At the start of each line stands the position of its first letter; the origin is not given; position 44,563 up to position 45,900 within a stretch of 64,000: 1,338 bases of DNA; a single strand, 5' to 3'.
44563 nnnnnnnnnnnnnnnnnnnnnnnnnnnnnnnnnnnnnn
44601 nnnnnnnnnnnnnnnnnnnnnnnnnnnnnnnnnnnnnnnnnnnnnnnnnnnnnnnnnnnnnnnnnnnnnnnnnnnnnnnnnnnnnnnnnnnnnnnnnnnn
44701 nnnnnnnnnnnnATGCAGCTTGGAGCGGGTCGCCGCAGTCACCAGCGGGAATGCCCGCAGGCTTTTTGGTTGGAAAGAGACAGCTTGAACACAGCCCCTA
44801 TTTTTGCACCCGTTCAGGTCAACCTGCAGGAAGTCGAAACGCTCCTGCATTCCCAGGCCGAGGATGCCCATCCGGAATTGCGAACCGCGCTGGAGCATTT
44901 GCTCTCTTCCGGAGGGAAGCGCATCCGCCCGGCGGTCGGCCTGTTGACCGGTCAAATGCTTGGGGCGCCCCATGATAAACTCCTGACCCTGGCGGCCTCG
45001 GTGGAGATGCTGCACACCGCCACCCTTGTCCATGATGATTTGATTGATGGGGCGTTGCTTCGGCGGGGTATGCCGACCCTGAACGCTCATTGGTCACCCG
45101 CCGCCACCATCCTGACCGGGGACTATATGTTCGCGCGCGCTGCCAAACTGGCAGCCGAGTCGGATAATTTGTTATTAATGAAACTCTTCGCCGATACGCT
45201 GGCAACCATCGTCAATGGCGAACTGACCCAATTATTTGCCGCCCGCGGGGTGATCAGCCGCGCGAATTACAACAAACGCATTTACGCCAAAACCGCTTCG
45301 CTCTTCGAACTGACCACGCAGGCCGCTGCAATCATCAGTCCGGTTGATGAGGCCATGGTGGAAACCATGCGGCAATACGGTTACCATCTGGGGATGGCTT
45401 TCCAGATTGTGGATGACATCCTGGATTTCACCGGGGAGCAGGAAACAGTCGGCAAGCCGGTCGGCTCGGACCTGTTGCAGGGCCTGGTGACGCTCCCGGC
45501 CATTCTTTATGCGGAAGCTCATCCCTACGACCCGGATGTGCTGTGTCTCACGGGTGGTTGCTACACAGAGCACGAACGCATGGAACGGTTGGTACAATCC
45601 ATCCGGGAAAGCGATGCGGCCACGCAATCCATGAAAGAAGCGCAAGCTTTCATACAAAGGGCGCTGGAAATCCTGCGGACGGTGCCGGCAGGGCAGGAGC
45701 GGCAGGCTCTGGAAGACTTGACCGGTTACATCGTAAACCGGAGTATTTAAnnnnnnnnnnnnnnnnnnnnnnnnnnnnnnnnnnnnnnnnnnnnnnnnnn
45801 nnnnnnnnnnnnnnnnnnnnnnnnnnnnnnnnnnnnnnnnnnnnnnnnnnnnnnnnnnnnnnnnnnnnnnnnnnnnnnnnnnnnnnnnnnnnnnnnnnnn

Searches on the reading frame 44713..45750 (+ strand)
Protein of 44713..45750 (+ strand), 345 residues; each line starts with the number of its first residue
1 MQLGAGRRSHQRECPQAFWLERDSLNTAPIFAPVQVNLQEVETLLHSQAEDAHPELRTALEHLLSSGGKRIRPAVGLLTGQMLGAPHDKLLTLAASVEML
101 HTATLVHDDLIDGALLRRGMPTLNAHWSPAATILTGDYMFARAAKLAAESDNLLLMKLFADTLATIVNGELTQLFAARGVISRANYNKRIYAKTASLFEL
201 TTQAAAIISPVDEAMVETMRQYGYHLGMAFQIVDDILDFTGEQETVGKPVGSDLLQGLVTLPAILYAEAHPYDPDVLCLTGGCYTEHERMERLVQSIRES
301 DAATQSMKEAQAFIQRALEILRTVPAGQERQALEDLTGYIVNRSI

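Call 9: search_protein_families(library=pfam, proteins=[window:44713-45750:+], max_evalue=0.001)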
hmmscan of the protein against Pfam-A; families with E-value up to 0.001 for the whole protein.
window:44713-45750:+ (345 aa): 1 family
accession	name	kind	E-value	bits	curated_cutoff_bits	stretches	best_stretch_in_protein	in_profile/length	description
PF00348.22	polyprenyl_synt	-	1.3e-67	228.1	27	1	54-274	2-227/251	Polyprenyl synthetase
